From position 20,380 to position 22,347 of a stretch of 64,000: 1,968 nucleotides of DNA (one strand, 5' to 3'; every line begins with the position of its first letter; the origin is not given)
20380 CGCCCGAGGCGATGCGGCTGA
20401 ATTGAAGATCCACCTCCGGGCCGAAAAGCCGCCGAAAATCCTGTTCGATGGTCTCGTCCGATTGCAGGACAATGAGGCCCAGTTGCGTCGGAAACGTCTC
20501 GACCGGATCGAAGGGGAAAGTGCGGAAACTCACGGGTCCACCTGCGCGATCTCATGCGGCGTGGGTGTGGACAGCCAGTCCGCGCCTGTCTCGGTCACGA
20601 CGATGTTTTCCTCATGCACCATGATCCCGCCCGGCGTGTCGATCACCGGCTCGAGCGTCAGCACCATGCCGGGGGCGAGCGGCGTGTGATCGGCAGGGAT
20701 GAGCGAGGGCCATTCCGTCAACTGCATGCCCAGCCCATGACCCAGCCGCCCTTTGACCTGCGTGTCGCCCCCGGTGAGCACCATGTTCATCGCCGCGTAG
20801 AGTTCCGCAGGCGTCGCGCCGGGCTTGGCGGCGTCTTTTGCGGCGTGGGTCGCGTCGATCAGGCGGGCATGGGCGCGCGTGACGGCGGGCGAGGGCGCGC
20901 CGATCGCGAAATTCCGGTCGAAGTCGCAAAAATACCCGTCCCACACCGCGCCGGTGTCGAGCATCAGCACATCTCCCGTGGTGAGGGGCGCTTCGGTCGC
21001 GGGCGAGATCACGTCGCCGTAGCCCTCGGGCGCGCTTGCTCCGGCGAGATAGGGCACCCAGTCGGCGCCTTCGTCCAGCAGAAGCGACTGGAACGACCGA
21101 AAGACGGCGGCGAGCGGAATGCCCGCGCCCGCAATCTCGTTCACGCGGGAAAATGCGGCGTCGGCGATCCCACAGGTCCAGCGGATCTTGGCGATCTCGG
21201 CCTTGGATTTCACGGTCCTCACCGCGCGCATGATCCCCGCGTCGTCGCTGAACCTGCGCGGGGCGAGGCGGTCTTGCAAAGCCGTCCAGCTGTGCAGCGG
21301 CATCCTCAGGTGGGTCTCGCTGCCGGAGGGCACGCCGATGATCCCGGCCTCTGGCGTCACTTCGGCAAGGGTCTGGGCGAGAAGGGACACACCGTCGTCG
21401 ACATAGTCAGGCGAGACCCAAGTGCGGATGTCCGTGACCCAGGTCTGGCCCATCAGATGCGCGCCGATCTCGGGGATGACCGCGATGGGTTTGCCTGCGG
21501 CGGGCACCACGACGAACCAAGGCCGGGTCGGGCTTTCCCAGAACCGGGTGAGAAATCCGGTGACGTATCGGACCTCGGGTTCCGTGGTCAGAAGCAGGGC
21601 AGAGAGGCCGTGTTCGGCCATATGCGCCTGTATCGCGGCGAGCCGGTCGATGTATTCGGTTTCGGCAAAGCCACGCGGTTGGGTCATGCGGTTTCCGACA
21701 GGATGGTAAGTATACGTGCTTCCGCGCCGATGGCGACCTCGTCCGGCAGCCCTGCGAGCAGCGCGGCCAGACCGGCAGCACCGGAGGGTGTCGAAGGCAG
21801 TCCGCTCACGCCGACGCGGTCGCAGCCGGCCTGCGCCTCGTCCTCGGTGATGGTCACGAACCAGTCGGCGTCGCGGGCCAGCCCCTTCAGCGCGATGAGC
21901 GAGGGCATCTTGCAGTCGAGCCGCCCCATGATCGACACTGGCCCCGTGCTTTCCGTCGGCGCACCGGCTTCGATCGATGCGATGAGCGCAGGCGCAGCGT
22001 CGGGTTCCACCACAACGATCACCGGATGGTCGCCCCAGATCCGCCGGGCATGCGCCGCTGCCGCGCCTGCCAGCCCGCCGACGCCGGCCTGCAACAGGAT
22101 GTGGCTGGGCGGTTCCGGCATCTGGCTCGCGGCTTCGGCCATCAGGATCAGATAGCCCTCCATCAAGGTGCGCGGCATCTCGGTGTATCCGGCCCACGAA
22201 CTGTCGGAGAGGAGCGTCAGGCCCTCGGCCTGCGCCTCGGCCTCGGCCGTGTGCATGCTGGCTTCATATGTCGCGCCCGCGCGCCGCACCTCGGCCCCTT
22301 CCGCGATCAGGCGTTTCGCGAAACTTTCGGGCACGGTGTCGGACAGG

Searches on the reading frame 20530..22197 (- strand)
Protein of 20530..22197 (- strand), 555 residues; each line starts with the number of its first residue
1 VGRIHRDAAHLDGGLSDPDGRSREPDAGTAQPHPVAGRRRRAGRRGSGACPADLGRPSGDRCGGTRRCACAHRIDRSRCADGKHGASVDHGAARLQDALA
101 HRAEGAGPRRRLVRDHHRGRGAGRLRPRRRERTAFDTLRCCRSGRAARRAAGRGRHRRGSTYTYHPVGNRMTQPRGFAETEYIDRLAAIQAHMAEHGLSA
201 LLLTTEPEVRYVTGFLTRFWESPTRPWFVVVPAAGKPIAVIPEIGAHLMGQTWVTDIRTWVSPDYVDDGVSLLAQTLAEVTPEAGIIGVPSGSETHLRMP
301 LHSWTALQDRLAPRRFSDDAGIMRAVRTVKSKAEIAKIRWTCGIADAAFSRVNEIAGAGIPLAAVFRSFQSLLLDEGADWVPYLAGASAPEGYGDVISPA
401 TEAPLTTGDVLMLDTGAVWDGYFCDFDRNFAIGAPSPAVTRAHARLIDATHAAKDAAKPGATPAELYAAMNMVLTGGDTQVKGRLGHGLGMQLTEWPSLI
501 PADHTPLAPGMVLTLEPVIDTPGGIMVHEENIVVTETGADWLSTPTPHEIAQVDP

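Call 50: search_protein_families(library=pfam, proteins=[window:20530-22197:-], max_evalue=0.00001)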
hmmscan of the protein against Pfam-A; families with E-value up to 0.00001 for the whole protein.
window:20530-22197:- (555 aa): 2 families
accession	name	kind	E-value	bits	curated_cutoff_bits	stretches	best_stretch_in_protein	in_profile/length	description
PF00557.29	Peptidase_M24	-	1.2e-30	107.3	23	1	337-536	2-208/208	Metallopeptidase family M24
PF01321.24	Creatinase_N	-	1.2e-09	39.2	22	1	185-329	1-128/128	Creatinase/Prolidase N-terminal domain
